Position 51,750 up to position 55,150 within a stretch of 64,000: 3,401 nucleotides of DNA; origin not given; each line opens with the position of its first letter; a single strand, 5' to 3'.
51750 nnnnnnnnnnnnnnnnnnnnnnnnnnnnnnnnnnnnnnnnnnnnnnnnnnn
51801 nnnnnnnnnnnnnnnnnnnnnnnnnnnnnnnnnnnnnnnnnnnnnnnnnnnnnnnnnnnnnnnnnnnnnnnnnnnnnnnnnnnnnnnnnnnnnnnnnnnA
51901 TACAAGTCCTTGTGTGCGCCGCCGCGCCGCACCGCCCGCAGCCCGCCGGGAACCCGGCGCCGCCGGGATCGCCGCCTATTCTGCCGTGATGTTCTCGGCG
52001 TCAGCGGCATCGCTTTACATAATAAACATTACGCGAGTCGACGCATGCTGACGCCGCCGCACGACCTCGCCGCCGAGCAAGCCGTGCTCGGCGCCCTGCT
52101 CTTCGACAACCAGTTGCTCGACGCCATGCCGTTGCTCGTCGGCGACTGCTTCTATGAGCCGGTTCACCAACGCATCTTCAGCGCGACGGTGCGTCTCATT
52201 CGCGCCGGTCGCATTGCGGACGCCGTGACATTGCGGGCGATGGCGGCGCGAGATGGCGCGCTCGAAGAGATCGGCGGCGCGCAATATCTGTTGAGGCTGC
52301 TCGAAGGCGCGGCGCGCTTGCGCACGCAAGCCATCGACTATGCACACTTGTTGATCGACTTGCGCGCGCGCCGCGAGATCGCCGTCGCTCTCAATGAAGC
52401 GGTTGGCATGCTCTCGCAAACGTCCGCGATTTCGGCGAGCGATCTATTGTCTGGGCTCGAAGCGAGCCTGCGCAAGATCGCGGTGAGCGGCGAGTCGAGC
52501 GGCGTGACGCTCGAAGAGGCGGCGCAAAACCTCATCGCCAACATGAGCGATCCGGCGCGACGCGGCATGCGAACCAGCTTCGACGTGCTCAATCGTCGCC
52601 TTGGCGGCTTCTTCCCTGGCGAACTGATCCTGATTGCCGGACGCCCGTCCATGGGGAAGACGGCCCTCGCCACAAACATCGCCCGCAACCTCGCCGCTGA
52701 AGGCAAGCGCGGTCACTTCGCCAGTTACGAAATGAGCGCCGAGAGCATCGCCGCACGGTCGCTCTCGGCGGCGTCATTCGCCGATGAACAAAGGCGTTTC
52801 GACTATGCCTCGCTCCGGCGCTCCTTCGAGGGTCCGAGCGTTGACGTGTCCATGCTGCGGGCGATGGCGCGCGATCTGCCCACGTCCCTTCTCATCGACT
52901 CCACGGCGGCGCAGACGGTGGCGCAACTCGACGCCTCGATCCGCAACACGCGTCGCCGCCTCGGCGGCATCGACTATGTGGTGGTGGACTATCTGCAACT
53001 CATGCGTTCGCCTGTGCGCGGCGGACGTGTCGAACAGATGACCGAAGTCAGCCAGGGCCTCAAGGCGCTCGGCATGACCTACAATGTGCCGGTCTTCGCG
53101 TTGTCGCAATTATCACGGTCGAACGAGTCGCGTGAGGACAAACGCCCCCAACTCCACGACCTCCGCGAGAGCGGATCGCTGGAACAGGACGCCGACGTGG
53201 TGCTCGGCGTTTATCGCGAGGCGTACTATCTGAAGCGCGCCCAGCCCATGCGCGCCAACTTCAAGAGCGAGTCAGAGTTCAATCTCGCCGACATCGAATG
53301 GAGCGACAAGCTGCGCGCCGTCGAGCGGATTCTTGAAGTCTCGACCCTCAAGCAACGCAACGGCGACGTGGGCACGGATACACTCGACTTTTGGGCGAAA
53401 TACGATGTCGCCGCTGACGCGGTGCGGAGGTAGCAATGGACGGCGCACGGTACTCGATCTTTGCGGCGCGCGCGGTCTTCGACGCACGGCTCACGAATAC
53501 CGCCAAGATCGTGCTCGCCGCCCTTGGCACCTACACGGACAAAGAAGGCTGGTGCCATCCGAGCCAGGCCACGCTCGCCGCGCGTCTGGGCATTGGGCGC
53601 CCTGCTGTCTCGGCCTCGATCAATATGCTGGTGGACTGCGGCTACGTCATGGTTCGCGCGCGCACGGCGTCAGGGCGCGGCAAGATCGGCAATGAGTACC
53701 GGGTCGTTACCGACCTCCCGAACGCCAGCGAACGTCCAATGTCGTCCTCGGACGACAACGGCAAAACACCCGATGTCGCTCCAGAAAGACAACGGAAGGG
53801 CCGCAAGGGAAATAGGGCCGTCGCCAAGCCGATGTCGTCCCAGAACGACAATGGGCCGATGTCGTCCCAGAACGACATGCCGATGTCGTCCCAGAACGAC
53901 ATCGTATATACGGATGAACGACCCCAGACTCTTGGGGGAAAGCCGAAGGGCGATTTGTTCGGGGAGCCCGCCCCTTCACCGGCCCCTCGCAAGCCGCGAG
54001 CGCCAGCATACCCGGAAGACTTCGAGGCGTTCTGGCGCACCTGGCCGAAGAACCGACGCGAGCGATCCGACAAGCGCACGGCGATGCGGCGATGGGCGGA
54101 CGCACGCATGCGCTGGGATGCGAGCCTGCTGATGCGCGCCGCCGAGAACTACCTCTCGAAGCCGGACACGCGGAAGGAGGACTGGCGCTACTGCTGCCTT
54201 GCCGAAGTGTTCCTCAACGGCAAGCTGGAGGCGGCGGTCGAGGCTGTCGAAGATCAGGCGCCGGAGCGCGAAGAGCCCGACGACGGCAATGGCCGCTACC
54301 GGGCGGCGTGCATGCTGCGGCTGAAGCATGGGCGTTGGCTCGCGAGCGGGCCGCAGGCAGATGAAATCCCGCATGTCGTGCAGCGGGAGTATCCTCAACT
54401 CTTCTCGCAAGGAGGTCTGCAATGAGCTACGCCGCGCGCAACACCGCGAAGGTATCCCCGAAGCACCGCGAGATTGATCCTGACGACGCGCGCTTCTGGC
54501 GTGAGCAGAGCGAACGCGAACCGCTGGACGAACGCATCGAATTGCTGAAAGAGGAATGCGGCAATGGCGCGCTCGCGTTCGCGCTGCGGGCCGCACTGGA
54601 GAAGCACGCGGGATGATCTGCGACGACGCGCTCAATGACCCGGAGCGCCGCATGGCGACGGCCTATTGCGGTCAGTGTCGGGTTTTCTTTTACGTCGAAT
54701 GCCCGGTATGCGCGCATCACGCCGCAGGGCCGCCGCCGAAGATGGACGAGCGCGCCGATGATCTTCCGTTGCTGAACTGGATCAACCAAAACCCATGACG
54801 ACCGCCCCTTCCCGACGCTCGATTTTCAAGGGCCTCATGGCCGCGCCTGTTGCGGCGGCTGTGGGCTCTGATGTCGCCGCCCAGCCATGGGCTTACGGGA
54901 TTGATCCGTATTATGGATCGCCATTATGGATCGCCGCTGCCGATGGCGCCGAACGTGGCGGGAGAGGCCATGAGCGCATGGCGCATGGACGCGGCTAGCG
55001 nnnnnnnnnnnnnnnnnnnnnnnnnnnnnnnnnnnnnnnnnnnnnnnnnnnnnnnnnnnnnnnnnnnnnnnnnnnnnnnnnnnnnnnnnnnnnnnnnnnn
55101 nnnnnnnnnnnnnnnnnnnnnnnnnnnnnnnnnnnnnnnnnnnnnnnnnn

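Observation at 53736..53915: Origin-like iteron array of palindromic 22-bp units inside the replication initiator gene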

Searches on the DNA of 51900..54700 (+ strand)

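Call 9: search_dna_similar(query=window:51900-54700:+, collection=phages, mode=distant, max_rows=20)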
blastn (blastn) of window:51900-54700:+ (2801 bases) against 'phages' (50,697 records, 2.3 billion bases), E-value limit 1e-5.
Records with a match: 3; places in all: 3; records where one place covers at least 80% of the query: 0.
Best place of each record, by identity: 60-80% 3.
By first word of the organism name: Caulobacter 1; Bacteriophage 1; Flavonifractor 1.
By host as written in the record: Caulobacter vibrioides CB15 1; - 1; Flavonifractor plautii 1.
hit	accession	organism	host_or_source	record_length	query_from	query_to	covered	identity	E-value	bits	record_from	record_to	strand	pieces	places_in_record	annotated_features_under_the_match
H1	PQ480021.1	Caulobacter phage DMCA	Caulobacter vibrioides CB15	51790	726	1349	12%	72.0%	4e-17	163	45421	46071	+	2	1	replicative DNA helicase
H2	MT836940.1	Bacteriophage sp.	human fecal samples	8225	1184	1329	5%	69.3%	9e-7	63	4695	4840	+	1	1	record has no annotation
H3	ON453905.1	Flavonifractor phage Cormatin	Flavonifractor plautii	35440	1237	1330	3%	77.7%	1e-10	76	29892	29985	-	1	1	DnaB-like replicative DNA helicase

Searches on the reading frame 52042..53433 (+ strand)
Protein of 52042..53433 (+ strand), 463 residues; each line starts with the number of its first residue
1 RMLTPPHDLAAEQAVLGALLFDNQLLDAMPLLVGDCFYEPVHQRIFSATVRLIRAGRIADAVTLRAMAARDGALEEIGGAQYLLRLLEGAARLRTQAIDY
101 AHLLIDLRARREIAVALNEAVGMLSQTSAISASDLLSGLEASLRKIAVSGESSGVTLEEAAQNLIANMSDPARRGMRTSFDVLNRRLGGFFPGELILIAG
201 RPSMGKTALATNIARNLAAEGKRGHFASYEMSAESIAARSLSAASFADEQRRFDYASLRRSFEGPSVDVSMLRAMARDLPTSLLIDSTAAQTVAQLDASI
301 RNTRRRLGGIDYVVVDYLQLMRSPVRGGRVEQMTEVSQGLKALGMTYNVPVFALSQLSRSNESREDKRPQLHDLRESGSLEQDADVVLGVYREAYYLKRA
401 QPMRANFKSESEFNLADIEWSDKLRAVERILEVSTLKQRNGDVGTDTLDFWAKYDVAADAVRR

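Call 4: search_protein_families(library=pfam, proteins=[window:52042-53433:+], max_evalue=0.01)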
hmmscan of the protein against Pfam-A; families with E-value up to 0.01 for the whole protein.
window:52042-53433:+ (463 aa): 6 families
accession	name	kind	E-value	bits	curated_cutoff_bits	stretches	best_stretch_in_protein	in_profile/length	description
PF03796.21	DnaB_C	-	2.4e-65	220.9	27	1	175-454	1-250/255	DnaB-like helicase C terminal domain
PF00772.26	DnaB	-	4.8e-21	75.2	23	1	5-104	2-101/103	DnaB-like helicase N terminal domain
PF13481.12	AAA_25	-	2.5e-07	31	27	1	177-358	16-191/195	AAA domain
PF13191.12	AAA_16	-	3e-05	25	32.6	1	192-263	24-103/167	AAA ATPase domain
PF06745.19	ATPase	-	0.00016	21.6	26.6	1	187-239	12-66/231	KaiC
PF06068.19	TIP49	-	0.0022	17.6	23.8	1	191-221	48-78/347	TIP49 P-loop domain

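Call 5: search_protein_families(library=phrogs, proteins=[window:52042-53433:+], max_evalue=0.01)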
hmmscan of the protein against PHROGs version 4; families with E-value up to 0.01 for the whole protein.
window:52042-53433:+ (463 aa): 10 families
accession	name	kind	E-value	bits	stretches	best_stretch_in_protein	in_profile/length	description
phrog_19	-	DNA, RNA and nucleotide metabolism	4.1e-89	301.1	1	2-454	154-571/621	DnaB-like replicative helicase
phrog_243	-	DNA, RNA and nucleotide metabolism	5.8e-38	131.4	1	174-445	18-251/273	DnaB-like replicative helicase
phrog_11530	-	unknown function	5.3e-30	105.6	1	282-401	5-124/184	-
phrog_239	-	DNA, RNA and nucleotide metabolism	9.7e-27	95.2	1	156-393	322-556/801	DNA primase/helicase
phrog_19347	-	unknown function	5.4e-15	56.5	1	374-456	1-75/79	-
phrog_20000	-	unknown function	2.2e-13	51.4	1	6-84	26-105/132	-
phrog_5482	-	unknown function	1e-06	28.7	1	156-235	10-95/341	-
phrog_26214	-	unknown function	3.8e-06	26.7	1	176-240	37-101/420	-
phrog_23150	-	unknown function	5.8e-06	27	1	12-215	12-216/217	-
phrog_97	-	other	1.9e-05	25.1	1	169-260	43-142/506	UvsX-like recombinase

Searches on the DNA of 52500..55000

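Call 63: search_rna_families(source=window, start=52500, end=55000, threshold=evalue, max_evalue=1)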
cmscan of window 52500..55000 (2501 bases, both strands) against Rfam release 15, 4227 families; matches with E-value up to 1: 1.
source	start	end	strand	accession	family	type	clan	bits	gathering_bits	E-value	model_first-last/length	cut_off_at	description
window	53855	53906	-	RF00877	mir-592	Gene; miRNA;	-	20.6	67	0.47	1-88/88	no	mir-592 microRNA precursor family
